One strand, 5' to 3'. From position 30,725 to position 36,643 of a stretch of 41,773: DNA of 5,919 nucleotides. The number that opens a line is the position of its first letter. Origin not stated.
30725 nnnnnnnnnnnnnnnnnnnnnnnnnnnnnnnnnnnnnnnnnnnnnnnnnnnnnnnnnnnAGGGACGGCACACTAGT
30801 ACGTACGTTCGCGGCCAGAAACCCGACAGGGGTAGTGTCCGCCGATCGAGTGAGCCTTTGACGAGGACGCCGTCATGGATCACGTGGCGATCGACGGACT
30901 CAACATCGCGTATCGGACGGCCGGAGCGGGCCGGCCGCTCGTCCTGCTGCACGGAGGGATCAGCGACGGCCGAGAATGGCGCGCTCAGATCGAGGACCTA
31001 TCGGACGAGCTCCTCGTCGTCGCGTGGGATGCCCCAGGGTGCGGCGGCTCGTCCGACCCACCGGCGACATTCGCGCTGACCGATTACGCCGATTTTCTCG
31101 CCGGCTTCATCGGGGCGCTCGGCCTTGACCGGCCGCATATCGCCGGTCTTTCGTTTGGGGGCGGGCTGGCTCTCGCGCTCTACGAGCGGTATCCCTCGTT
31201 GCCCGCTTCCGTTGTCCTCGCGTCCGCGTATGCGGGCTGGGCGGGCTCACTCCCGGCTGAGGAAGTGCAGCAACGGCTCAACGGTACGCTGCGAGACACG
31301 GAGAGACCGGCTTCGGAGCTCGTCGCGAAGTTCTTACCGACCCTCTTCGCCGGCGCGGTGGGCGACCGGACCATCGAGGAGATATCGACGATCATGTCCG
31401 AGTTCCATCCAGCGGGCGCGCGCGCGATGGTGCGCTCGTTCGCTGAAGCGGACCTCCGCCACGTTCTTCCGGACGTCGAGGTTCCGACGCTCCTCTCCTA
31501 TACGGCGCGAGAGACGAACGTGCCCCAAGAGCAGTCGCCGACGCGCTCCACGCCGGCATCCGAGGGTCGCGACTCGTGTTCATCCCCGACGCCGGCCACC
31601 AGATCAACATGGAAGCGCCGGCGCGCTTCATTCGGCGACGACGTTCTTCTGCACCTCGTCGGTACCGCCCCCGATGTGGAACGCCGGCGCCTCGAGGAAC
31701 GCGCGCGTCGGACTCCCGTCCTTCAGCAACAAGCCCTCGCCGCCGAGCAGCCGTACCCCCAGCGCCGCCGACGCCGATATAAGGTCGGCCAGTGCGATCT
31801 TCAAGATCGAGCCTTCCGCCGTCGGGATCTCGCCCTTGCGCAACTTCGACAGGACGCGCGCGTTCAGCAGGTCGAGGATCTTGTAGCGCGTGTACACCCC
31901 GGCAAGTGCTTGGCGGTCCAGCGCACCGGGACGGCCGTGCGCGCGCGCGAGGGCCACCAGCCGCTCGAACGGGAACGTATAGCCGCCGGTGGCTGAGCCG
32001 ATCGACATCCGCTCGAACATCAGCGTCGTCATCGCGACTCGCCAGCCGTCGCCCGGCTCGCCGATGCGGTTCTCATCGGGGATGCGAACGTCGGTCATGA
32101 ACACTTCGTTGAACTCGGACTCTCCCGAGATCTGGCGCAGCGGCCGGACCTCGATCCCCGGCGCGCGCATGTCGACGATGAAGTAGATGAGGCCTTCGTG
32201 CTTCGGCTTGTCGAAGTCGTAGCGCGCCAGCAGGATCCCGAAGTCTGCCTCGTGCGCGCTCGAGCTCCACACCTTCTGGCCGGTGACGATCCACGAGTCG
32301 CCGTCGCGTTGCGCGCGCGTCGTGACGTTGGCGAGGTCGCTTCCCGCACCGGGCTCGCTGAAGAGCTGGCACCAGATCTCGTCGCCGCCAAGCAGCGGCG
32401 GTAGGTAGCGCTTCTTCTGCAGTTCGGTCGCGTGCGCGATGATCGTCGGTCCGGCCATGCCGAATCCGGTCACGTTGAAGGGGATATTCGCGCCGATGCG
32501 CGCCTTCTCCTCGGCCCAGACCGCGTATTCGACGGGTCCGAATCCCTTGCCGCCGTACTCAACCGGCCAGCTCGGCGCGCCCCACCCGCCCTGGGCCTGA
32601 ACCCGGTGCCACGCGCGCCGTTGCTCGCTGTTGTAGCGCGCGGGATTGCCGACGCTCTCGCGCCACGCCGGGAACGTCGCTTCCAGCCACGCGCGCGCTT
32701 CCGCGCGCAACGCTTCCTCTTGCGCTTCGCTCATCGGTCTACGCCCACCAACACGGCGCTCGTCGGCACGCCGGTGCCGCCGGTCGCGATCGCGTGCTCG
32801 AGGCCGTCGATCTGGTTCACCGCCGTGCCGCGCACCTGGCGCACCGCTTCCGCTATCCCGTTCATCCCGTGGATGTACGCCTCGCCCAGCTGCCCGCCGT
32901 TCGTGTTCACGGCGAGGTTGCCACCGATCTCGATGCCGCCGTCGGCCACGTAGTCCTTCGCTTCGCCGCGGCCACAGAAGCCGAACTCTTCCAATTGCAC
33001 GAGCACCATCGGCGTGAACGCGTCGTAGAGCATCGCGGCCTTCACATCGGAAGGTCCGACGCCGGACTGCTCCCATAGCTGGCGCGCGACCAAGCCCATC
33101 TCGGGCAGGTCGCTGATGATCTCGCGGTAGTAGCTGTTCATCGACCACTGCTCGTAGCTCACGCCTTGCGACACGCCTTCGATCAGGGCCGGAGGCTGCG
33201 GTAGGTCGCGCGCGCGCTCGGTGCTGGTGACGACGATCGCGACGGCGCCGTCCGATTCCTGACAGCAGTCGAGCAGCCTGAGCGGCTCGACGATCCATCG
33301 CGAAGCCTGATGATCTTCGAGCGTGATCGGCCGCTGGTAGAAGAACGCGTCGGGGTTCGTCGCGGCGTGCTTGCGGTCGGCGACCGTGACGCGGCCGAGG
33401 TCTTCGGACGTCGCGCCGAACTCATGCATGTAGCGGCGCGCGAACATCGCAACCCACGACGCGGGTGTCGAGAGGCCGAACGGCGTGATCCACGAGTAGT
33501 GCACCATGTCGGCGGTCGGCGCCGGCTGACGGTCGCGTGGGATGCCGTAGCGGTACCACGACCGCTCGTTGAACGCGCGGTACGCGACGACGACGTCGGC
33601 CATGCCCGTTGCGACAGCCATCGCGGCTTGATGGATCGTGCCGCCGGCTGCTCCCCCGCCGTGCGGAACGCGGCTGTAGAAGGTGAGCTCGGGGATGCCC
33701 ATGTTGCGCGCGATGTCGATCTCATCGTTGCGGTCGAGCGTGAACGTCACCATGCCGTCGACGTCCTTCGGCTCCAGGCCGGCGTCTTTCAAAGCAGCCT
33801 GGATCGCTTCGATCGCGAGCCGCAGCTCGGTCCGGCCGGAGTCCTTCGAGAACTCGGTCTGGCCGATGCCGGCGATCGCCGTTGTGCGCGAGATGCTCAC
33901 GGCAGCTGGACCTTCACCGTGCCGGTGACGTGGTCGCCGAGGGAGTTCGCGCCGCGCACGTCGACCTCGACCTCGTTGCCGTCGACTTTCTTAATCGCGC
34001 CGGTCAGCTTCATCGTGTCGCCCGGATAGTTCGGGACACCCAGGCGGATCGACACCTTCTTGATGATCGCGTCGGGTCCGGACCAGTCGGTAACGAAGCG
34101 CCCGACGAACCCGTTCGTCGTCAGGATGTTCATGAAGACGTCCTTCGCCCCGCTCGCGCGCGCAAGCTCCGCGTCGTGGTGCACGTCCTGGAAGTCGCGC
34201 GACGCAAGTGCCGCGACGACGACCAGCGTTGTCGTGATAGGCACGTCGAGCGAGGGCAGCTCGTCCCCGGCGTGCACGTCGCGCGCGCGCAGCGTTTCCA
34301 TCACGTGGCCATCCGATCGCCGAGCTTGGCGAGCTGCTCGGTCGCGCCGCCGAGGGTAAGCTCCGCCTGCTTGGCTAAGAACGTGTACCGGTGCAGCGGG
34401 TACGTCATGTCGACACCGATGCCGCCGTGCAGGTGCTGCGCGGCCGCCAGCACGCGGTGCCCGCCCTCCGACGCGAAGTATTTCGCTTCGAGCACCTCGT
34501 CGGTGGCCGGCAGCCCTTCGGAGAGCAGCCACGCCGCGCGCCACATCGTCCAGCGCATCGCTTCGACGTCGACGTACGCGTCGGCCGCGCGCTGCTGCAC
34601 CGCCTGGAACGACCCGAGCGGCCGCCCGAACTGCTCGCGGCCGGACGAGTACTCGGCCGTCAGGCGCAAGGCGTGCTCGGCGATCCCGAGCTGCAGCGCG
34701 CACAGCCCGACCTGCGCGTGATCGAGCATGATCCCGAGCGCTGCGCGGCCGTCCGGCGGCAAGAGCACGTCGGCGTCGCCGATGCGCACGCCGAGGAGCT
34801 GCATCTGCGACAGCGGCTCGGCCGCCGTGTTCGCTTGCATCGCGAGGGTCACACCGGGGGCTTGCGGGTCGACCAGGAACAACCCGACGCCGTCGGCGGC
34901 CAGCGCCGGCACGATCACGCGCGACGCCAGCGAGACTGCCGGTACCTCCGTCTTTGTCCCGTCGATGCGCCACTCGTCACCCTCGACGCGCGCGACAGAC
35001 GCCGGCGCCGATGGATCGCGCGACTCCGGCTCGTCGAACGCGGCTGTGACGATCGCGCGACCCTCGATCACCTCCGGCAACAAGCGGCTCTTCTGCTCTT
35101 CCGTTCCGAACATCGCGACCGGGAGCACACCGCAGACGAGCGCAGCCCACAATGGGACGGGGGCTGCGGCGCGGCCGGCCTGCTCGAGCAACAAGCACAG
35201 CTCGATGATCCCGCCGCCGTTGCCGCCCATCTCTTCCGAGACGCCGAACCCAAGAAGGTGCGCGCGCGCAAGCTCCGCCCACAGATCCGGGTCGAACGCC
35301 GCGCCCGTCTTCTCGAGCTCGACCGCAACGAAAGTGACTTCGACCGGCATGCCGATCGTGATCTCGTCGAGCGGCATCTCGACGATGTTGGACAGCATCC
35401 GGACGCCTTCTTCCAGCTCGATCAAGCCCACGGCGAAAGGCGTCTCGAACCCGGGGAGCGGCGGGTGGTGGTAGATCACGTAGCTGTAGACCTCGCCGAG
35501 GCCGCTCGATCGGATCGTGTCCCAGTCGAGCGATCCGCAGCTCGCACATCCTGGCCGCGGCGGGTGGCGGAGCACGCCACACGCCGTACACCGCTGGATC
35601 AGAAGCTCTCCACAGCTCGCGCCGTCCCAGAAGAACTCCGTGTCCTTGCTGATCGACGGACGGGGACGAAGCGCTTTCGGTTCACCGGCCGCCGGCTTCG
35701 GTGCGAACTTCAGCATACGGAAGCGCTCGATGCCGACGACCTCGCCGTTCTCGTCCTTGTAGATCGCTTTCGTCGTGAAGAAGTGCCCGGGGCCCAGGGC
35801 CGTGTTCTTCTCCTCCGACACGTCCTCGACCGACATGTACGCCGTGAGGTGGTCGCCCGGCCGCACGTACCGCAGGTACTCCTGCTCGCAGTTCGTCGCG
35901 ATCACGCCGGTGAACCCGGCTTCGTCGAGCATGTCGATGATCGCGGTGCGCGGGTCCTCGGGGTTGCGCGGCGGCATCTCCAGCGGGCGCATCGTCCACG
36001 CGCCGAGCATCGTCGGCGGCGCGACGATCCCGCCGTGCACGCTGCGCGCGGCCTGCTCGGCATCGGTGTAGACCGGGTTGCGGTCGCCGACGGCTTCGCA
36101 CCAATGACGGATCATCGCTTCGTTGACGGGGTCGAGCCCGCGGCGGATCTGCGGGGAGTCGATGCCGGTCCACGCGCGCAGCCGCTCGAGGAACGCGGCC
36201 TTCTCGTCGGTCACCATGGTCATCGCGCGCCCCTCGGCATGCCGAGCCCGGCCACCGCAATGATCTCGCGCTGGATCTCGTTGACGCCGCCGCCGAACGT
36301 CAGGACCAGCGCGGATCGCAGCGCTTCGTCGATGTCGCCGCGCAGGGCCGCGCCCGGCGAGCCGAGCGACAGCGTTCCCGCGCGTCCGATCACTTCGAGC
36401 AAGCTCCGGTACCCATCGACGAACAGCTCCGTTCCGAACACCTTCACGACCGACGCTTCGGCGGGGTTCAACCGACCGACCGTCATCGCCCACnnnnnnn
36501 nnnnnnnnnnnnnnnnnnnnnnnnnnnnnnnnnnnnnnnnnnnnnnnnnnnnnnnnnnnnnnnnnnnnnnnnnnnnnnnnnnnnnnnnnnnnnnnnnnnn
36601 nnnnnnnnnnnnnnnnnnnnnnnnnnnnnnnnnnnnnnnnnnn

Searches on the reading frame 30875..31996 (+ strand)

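Call 48: search_protein_families(library=pfam, proteins=[window:30875-31996:+], max_evalue=0.001)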
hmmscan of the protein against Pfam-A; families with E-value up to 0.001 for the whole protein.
window:30875-31996:+ (373 aa): 3 families
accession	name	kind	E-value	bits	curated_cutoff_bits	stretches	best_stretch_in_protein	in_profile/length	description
PF00561.26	Abhydrolase_1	-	2.2e-18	67.3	25.8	1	21-133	2-116/245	alpha/beta hydrolase fold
PF12697.13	Abhydrolase_6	-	1.2e-14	56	26.3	1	22-200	1-168/217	Alpha/beta hydrolase family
PF12146.15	Hydrolase_4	-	2.2e-05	24.3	27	1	22-136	7-127/239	Serine aminopeptidase, S33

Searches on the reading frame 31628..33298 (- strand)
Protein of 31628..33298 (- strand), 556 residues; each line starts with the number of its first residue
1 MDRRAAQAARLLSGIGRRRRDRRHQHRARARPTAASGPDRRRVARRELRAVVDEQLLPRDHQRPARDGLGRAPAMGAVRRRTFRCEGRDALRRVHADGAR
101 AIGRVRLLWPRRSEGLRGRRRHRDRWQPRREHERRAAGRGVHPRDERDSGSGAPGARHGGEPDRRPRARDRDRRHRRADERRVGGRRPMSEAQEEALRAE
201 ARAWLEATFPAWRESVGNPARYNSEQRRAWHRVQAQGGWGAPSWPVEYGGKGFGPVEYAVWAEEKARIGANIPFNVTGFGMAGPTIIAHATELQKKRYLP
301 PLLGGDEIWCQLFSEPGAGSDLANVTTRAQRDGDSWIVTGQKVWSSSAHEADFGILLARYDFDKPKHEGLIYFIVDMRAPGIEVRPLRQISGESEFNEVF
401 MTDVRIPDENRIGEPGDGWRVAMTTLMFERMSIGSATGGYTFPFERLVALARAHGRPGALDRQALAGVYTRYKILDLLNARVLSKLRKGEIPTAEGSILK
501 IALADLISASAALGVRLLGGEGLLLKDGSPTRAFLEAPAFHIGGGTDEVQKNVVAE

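Call 48: search_protein_families(library=pfam, proteins=[window:31628-33298:-], max_evalue=0.001)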
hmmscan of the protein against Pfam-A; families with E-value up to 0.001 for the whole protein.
window:31628-33298:- (556 aa): 3 families
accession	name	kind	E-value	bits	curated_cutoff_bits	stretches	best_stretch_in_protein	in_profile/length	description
PF00441.29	Acyl-CoA_dh_1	-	3e-20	73.3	22.4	1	416-556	1-147/150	Acyl-CoA dehydrogenase, C-terminal domain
PF02770.24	Acyl-CoA_dh_M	-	9.8e-20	71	33.3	1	310-403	1-96/97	Acyl-CoA dehydrogenase, middle domain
PF02771.21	Acyl-CoA_dh_N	-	5.9e-16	59.3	22.9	1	193-305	3-112/113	Acyl-CoA dehydrogenase, N-terminal domain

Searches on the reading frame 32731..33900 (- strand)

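Call 37: search_protein_families(library=pfam, proteins=[window:32731-33900:-], max_evalue=0.001)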
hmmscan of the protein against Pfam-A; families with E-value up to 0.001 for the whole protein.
window:32731-33900:- (389 aa): 2 families
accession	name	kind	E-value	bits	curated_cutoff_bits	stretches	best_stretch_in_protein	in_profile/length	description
PF22691.2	Thiolase_C_1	-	5e-33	114.3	28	1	272-383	24-138/144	Thiolase C-terminal domain-like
PF00108.29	Thiolase_N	-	2.7e-09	37.2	26.4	1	23-227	21-259/260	Thiolase, N-terminal domain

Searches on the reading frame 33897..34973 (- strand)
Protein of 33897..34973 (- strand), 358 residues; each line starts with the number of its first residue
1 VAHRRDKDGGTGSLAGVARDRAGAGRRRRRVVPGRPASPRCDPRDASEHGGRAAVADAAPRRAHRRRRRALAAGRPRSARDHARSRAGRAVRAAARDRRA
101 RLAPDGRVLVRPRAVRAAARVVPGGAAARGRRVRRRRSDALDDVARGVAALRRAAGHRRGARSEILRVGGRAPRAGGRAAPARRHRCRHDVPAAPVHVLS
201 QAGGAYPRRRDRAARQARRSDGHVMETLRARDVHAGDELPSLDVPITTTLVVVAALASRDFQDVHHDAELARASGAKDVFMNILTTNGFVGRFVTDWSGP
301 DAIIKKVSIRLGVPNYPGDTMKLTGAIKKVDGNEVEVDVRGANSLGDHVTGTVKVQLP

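Call 48: search_protein_families(library=pfam, proteins=[window:33897-34973:-], max_evalue=0.001)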
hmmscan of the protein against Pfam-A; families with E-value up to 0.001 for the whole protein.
window:33897-34973:- (358 aa): 1 family
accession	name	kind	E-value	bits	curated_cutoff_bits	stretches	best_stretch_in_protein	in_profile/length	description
PF01575.25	MaoC_dehydratas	-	7.1e-05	22.8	27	1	242-331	14-105/123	MaoC like domain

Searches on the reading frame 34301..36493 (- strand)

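Call 37: search_protein_families(library=pfam, proteins=[window:34301-36493:-], max_evalue=0.001)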
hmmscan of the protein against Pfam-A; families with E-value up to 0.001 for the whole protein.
window:34301-36493:- (730 aa): 7 families
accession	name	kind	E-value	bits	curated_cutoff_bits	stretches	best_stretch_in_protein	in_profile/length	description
PF00441.29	Acyl-CoA_dh_1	-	5.5e-25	88.7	22.4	1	589-719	10-139/150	Acyl-CoA dehydrogenase, C-terminal domain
PF01796.24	OB_ChsH2_C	-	9.2e-19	67.6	27.1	1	328-389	3-65/65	ChsH2, C-terminal OB-fold domain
PF13452.11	FAS1_DH_region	-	1.4e-18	67.7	22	1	121-253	12-129/132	FAS1-like, dehydratase domain region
PF02771.21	Acyl-CoA_dh_N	-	2.6e-17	63.6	22.9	1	388-478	21-112/113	Acyl-CoA dehydrogenase, N-terminal domain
PF12172.15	zf-ChsH2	-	1.1e-09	38.4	23.2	1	289-324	1-36/37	ChsH2, rubredoxin-like zinc ribbon domain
PF08028.16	Acyl-CoA_dh_2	-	2.6e-09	37.9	22.7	1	596-703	2-119/134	Acyl-CoA dehydrogenase, C-terminal domain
PF02770.24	Acyl-CoA_dh_M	-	0.00022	21.8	33.3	1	493-552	12-77/97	Acyl-CoA dehydrogenase, middle domain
